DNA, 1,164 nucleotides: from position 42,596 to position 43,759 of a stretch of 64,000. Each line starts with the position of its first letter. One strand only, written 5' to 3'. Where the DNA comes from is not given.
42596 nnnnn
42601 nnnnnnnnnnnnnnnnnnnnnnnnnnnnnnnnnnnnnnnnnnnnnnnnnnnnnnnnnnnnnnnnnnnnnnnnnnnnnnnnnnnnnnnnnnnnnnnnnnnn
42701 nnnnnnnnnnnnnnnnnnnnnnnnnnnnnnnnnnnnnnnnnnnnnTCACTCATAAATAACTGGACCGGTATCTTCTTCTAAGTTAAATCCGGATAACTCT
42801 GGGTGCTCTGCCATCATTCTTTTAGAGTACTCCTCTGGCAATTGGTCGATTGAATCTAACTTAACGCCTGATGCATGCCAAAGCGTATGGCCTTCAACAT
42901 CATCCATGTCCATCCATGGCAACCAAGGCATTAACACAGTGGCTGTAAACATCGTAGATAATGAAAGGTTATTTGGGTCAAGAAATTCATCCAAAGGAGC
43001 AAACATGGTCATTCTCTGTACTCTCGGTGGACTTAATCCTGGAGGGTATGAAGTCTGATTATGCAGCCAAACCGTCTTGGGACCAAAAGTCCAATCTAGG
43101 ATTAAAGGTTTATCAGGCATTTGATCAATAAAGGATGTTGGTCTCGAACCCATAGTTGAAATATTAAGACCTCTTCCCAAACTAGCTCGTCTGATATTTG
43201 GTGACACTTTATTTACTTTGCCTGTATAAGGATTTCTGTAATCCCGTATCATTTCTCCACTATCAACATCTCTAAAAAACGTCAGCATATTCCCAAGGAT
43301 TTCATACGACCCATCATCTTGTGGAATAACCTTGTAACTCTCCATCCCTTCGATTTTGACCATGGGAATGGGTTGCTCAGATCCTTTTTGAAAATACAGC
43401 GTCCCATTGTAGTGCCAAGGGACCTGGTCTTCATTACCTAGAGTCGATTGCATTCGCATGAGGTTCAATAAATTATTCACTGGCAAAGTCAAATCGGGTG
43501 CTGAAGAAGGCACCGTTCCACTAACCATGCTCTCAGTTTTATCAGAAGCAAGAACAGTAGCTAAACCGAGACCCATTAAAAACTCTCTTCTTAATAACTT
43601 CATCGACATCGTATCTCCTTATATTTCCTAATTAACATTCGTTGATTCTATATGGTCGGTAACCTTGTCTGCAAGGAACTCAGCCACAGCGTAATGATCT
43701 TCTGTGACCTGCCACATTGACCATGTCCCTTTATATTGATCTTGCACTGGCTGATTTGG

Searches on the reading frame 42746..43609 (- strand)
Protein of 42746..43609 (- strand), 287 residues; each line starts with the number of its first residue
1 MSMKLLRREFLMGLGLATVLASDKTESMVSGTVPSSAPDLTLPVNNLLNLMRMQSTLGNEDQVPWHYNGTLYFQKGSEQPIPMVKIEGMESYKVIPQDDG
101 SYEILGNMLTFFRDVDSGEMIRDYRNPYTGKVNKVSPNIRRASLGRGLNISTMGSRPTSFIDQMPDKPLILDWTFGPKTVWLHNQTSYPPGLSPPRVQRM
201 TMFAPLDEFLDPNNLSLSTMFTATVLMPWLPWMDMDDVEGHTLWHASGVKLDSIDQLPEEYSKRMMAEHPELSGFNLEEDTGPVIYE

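Call 5: search_protein_families(library=pfam, proteins=[window:42746-43609:-], max_evalue=0.01)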
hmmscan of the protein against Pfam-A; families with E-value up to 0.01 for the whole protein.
window:42746-43609:- (287 aa): 1 family
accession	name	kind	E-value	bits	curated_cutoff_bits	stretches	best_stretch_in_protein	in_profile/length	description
PF08894.16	DUF1838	-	2.9e-19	70.2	25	2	201-272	137-209/232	Protein of unknown function (DUF1838)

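Call 28: search_protein_families(library=ncbifam, proteins=[window:42746-43609:-], max_evalue=0.001)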
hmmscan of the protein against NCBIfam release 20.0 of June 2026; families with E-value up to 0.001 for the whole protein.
window:42746-43609:- (287 aa): 0 families

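Call 49: find_homologous_proteins(query=window:42746-43609:-, max_evalue=0.00001)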
Query window:42746-43609:- (287 aa): 154 proteins with E <= 0.00001 among 521 candidates; the best 120 are listed.
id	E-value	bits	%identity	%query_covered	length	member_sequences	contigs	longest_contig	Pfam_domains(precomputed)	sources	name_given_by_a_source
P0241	4.8e-192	655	100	100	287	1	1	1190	PF08894.17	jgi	-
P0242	1.0e-191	654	99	100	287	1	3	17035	PF08894.17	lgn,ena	-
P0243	1.7e-191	653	100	100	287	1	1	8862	PF08894.17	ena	-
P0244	1.9e-191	653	99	100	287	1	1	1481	PF08894.17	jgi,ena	-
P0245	3.9e-191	652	99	100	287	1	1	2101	PF08894.17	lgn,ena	-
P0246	4.1e-191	652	99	100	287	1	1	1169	PF08894.17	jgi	-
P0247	4.4e-191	651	99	100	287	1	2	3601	PF08894.17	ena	-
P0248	4.9e-191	651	99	100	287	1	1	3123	PF08894.17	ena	-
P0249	5.2e-191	651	99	100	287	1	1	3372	PF08894.17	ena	-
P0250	5.2e-191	651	99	100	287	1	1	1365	PF08894.17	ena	-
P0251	6.2e-191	651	99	100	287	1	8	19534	PF08894.17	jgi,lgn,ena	-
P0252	6.3e-191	651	100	99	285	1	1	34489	PF08894.17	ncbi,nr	ncbi:MAG: DUF1838 domain-containing protein [Gammaproteobacteria bacterium]|nr:DUF1838 domain-contai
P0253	6.5e-191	651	99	100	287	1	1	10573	PF08894.17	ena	-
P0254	9.0e-191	650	99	100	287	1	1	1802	PF08894.17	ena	-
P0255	1.2e-190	650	99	100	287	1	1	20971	PF08894.17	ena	-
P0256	1.2e-190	650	99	100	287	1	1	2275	PF08894.17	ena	-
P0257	1.3e-190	650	99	100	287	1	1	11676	PF08894.17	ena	-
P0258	1.6e-190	650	99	100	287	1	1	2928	PF08894.17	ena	-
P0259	2.0e-190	649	99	100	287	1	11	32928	PF08894.17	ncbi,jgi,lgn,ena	-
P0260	2.9e-190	649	99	100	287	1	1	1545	PF08894.17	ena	-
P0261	4.5e-190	648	99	100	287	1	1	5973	PF08894.17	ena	-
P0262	5.0e-190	648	99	100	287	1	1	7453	PF08894.17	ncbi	-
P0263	6.4e-190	648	99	99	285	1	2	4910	PF08894.17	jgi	-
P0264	7.1e-190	648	98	100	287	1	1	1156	PF08894.17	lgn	-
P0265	7.7e-190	647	99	99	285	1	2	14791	PF08894.17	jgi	-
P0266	1.5e-189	646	99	100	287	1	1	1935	PF08894.17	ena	-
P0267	1.6e-189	646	99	100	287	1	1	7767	PF08894.17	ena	-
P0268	1.7e-189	646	99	99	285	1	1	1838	PF08894.17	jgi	-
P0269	1.8e-189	646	99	100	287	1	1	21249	PF08894.17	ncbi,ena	-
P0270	2.1e-189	646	99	100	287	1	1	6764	PF08894.17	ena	-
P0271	2.5e-189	646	99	99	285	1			PF08894.17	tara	tara:strand:+ start:291 stop:1148 length:858 start_codon:yes stop_codon:yes gene_type:complete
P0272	1.3e-188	643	98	100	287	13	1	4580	PF08894.17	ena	-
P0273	2.7e-188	642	98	100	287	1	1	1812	PF08894.17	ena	-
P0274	9.6e-188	641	97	100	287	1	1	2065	PF08894.17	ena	-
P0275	5.6e-187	638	97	100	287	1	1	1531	PF08894.17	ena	-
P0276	4.2e-186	635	97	99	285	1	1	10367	PF08894.17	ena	-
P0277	1.6e-179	614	93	100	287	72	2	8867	PF08894.17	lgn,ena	-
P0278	1.0e-170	585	86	100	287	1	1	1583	PF08894.17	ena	-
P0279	5.3e-168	576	85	100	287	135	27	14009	PF08894.17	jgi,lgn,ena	-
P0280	1.3e-165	568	85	100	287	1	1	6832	PF08894.17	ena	-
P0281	1.5e-165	568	84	100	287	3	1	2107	PF08894.17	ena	-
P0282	3.0e-165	567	84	100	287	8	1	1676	PF08894.17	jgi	jgi:hypothetical protein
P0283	8.2e-162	555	83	100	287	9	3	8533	PF08894.17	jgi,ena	-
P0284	1.3e-160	551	81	100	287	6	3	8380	PF08894.17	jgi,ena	-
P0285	4.0e-160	550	84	96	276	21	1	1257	PF08894.17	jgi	-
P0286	1.4e-159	548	84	96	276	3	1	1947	PF08894.17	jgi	-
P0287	4.1e-159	547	80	100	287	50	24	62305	PF08894.17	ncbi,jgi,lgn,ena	jgi:hypothetical protein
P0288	6.7e-151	520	76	100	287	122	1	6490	PF08894.17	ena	-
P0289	1.1e-150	519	77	100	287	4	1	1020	PF08894.17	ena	-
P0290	1.2e-147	509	99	79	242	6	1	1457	PF08894.17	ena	-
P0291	4.1e-147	507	73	100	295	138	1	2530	PF08894.17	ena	-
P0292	1.3e-143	496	71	100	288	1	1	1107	PF08894.17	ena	-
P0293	1.8e-143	495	71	100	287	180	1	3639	PF08894.17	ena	-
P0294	5.0e-143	494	71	100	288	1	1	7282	PF08894.17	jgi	-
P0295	5.8e-143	494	72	100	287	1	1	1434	PF08894.17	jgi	-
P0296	1.0e-142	493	71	100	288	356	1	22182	PF08894.17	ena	-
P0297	1.2e-142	492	71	100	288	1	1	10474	PF08894.17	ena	-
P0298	1.7e-142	492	71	100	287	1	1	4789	PF08894.17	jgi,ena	-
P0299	2.4e-142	492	71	100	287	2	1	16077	PF08894.17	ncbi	ncbi:MAG: DUF1838 family protein [Gammaproteobacteria bacterium]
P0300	3.4e-142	491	71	100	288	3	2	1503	PF08894.17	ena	-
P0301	4.7e-142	491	71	100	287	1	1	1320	PF08894.17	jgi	jgi:hypothetical protein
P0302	5.0e-141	487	71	100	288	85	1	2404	PF08894.17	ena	-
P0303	5.8e-140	484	68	100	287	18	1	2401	PF08894.17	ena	-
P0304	6.0e-137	474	69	100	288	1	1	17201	PF08894.17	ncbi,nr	ncbi:MAG: DUF1838 family protein [Pseudomonadota bacterium]|nr:DUF1838 family protein [Pseudomonadot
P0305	4.7e-136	471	100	71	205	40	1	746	PF08894.17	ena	-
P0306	1.1e-135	470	68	100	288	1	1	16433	PF08894.17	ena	-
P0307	4.7e-135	468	67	100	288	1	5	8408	PF08894.17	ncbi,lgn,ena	-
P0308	5.8e-135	467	67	100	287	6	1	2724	PF08894.17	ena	-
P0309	6.7e-135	467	67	100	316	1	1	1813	PF08894.17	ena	-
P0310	8.0e-135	467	67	100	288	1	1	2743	PF08894.17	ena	-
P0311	1.1e-134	466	67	100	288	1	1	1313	PF08894.17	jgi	-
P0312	2.5e-134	465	67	100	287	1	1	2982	PF08894.17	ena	-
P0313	2.8e-134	465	67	100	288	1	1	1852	PF08894.17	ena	-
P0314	3.0e-134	465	67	100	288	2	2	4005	PF08894.17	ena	-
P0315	3.6e-134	465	67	100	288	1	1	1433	PF08894.17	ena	-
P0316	4.0e-134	465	67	100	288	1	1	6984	PF08894.17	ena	-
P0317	4.3e-134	464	72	94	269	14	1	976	PF08894.17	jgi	-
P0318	5.5e-134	464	66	100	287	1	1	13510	PF08894.17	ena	-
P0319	6.3e-134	464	67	100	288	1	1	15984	PF08894.17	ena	-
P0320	6.7e-134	464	66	100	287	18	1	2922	PF08894.17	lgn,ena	-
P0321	7.4e-134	464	66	100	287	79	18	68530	PF08894.17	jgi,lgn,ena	jgi:hypothetical protein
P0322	8.2e-134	464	67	100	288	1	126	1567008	PF08894.17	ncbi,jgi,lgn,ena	-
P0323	1.1e-133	463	67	100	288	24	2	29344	PF08894.17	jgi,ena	jgi:hypothetical protein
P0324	1.4e-133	463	67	100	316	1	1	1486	PF08894.17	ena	-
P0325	1.4e-133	463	67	100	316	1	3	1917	PF08894.17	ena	-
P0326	2.7e-133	462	67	100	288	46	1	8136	PF08894.17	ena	-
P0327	3.6e-133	461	67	100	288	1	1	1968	PF08894.17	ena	-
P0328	4.7e-133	461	66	100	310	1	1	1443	PF08894.17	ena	-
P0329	4.9e-133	461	66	100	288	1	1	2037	PF08894.17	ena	-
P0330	6.4e-133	461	67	100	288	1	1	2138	PF08894.17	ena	-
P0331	1.4e-132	459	67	100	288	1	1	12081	PF08894.17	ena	-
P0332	2.1e-132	459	66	100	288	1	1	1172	PF08894.17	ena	-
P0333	2.9e-132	458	67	100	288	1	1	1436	PF08894.17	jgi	-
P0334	3.1e-132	458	66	99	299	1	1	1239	PF08894.17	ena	-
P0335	3.7e-132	458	67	100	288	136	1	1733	PF08894.17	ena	-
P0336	1.1e-131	457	67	100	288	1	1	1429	PF08894.17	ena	-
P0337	5.2e-131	454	66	100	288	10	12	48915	PF08894.17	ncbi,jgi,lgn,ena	-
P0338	1.3e-130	453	66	100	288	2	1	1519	PF08894.17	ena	-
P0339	5.5e-130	451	66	98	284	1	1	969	PF08894.17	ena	-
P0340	1.2e-120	420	69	86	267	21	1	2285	PF08894.17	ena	-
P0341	6.1e-120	418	68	89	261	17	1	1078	PF08894.17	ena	-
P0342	1.5e-118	413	71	85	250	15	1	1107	PF08894.17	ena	-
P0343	9.0e-103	362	71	77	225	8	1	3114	PF08894.17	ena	-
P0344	2.0e-99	351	71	71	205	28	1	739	PF08894.17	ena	-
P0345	2.0e-93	331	66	72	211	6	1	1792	PF08894.17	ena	-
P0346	5.0e-90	320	54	93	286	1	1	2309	PF08894.17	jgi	-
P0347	3.1e-88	314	55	85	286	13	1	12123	PF08894.17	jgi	jgi:hypothetical protein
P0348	8.2e-88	313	51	94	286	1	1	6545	PF08894.17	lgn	-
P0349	9.7e-88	312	50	94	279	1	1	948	PF08894.17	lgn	-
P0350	1.4e-87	312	52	94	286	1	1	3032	PF08894.17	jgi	jgi:hypothetical protein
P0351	1.5e-87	312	51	94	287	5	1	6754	PF08894.17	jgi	jgi:hypothetical protein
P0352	1.6e-87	312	53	94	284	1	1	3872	PF08894.17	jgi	jgi:hypothetical protein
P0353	2.9e-87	311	51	97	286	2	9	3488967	PF08894.17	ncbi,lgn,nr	ncbi:MAG: DUF1838 family protein [Chromatiales bacterium]|nr:MAG: DUF1838 family protein [Chromatial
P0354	9.7e-87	309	50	95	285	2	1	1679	PF08894.17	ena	-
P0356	1.8e-86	308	54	85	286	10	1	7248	PF08894.17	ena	-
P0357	2.6e-86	308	52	94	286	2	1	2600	PF08894.17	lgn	-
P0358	2.1e-85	305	49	96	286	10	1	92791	PF08894.17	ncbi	ncbi:MAG: hypothetical protein AMXMBFR8_14070 [Nevskiales bacterium]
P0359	4.9e-85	303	51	95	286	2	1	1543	PF08894.17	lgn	-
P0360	7.6e-85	303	52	94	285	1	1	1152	PF08894.17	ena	-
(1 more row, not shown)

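Call 50: find_encoding_contigs(protein=P0353, flank=10000, max_places=2)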
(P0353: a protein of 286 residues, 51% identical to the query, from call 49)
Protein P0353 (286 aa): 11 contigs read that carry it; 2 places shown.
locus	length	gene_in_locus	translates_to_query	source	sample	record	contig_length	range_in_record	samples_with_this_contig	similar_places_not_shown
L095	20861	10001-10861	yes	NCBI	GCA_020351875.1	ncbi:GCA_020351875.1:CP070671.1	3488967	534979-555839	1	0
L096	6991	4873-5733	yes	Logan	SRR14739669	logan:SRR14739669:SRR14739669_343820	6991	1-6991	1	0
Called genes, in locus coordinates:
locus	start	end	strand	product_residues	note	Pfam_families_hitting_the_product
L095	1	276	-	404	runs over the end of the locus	PF03453:MoeA_N, PF00994:MoCF_biosynth, PF03454:MoeA_C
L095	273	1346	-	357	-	PF02625:XdhC_CoxI, PF13478:XdhC_C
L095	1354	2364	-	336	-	PF08240:ADH_N, PF00107:ADH_zinc_N, PF13602:ADH_zinc_N_2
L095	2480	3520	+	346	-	PF04055:Radical_SAM, PF06463:Mob_synth_C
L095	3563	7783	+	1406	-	PF00270:DEAD, PF04851:ResIII (weak), PF00271:Helicase_C, PF22590:Cas3-like_C_2 (weak), PF19306:WHD_Lhr, PF08494:DEAD_assoc, PF23235:WHD_3rd_Lhr, PF23234:WHD_4th_Lhr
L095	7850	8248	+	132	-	PF07858:LEH, PF12680:SnoaL_2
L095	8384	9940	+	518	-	PF01565:FAD_binding_4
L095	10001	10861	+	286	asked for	PF08894:DUF1838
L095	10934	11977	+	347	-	PF08894:DUF1838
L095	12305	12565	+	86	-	-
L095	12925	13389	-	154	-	-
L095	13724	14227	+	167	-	PF00111:Fer2, PF13085:Fer2_3 (weak), PF01799:Fer2_2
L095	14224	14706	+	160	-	PF00034:Cytochrom_C (faint)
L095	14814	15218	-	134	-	PF01219:DAGK_prokar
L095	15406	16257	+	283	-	PF05235:CHAD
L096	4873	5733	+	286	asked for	PF08894:DUF1838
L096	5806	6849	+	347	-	PF08894:DUF1838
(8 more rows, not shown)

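Call 51: find_encoding_contigs(protein=P0358, flank=10000, max_places=1)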
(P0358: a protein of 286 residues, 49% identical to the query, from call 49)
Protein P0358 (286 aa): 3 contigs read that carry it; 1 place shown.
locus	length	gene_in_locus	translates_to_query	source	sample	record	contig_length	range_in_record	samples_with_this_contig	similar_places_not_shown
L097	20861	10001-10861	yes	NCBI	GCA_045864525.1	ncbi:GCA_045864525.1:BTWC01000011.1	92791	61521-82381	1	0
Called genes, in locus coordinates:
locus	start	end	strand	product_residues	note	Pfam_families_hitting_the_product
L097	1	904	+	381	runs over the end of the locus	PF26549:Tricorn_N, PF07676:PD40 (weak), PF26549:Tricorn_N (weak), PF07676:PD40 (weak)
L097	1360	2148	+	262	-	-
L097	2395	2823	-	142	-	PF00571:CBS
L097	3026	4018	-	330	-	PF01544:CorA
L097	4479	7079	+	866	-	PF07715:Plug, PF00593:TonB_dep_Rec_b-barrel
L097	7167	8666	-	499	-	PF00171:Aldedh, PF05893:LuxC (faint)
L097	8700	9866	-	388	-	PF03435:Sacchrp_dh_NADP, PF16653:Sacchrp_dh_C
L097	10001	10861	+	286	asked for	PF08894:DUF1838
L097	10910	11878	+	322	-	PF08894:DUF1838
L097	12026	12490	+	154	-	PF00111:Fer2, PF13085:Fer2_3 (weak), PF01799:Fer2_2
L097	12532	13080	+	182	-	PF00034:Cytochrom_C (weak)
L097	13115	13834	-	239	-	-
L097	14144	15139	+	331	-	PF05235:CHAD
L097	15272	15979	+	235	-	PF00072:Response_reg, PF00486:Trans_reg_C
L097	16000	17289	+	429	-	PF11808:PhoR, PF00989:PAS (weak), PF00512:HisKA, PF02518:HATPase_c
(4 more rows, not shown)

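Call 60: predict_structure(alignment_id=A5)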
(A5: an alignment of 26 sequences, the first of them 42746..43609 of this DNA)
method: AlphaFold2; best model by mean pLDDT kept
length: 287 residues; sequences in the alignment: 26
mean_pLDDT: 84.4   pTM: 0.81
mean pLDDT of the five models: 84.4, 83.3, 76.7, 67.8, 66.1
residues with pLDDT >= 90: 154; 70-90: 90; 50-70: 13; < 50: 30
segments of 3 or more residues with pLDDT < 50: 1-9, 11-30
pLDDT, mean of each block of 10 residues (from residue 1): 44 41 33 83 93 91 95 79 95 91 93 96 91 94 87 89 86 90 83 85 96 96 92 88 94 96 97 83 58
secondary structure, 60 per line:
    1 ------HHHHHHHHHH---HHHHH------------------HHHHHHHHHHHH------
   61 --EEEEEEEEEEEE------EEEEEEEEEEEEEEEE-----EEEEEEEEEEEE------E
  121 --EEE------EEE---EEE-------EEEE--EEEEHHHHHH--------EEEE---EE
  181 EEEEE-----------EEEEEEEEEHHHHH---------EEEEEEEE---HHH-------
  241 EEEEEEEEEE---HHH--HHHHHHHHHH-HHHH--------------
elements in order: H7-16 H20-24 H43-54 E63-74 E81-96 E102-113 E123-125 E132-134 E138-140 E148-151 E154-157 H158-163 E172-175 E179-185 E197-205 H206-210 E220-227 E241-250 H259-268 H270-273

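Call 63: fold_search(model_id=the predicted structure, library=pdb)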
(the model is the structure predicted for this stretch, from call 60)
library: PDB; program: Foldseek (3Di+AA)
matches with E <= 10: 1077; with E <= 0.001: 1
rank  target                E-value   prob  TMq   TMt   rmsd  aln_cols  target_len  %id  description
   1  9bd8_A                6.3e-04  0.98  0.28  0.19  13.9       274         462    6  ApoB 100 beta barrel bound to LDLR beta propeller (released 2024-12-25)
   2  9i4t_O                2.6e-03  0.47  0.20  0.23  16.4       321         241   10  Photosystem II from Arabidopsis thaliana (released 2026-03-25)
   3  4eg9                  4.3e-03  0.77  0.22  0.25  10.3       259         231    9  1.9 Angstrom resolution crystal structure of Se-methionine hypothetical protein SAOUHSC_02783 from Staphylococcus aureus (released 2012-04-11)
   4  7n8o_O                4.8e-03  0.38  0.19  0.21  11.5       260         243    8  High-resolution structure of photosystem II from the mesophilic cyanobacterium, Synechocystis sp. PCC 6803 (released 2021-12-29)
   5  7x81_A                5.3e-03  0.23  0.11  0.19  14.9       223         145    8  The crystal structure of PloI4-C16M/D46A/I137V in complex with exo-2+2 adduct (released 2023-02-08)
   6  6b7l                  5.6e-03  0.10  0.11  0.11  20.0       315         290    8  Aeromonas veronii immune modulator A (released 2018-10-03)
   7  3hwd_C                7.4e-03  0.69  0.20  0.29  12.5       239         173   11  Crystal structure of Siderocalin (NGAL, Lipocalin 2) K125A-K134A mutant complexed with Ferric Enterobactin (released 2010-06-02)
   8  3hwd_A                9.2e-03  0.63  0.20  0.28  12.3       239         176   11  Crystal structure of Siderocalin (NGAL, Lipocalin 2) K125A-K134A mutant complexed with Ferric Enterobactin (released 2010-06-02)
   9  7x86_A                9.2e-03  0.15  0.11  0.17  15.1       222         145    9  The crystal structure of PloI4-F124L in complex with endo-4+2 adduct (released 2023-02-08)
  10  3hwf_B                1.0e-02  0.66  0.19  0.28  10.9       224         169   10  Crystal structure of Siderocalin (NGAL, Lipocalin 2) complexed with Fe-TrenCam2-hopo (released 2010-06-02)
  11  7x86_B                1.1e-02  0.15  0.10  0.18  15.2       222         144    8  The crystal structure of PloI4-F124L in complex with endo-4+2 adduct (released 2023-02-08)
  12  9x29_B                1.2e-02  0.08  0.12  0.05  18.8       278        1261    7  Cryo-EM structure of PsoA in cofactor bound state (PsoA-PKS-I) (released 2026-04-08)
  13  3cbc_B                1.3e-02  0.54  0.20  0.28  14.0       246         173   11  Crystal structure of Siderocalin (NGAL, Lipocalin 2) Y106F complexed with Ferric Enterobactin (released 2008-09-09)
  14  4hzy_A                1.4e-02  0.14  0.13  0.11  21.6       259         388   10  Crystal structure of influenza A neuraminidase N3-H274Y (released 2013-11-06)
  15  1prn                  1.4e-02  0.18  0.15  0.15  20.2       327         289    7  REFINED STRUCTURE OF PORIN FROM RHODOPSEUDOMONAS BLASTICA AND COMPARISON WITH THE PORIN FROM RHODOBACTER CAPSULATUS (released 1994-10-15)
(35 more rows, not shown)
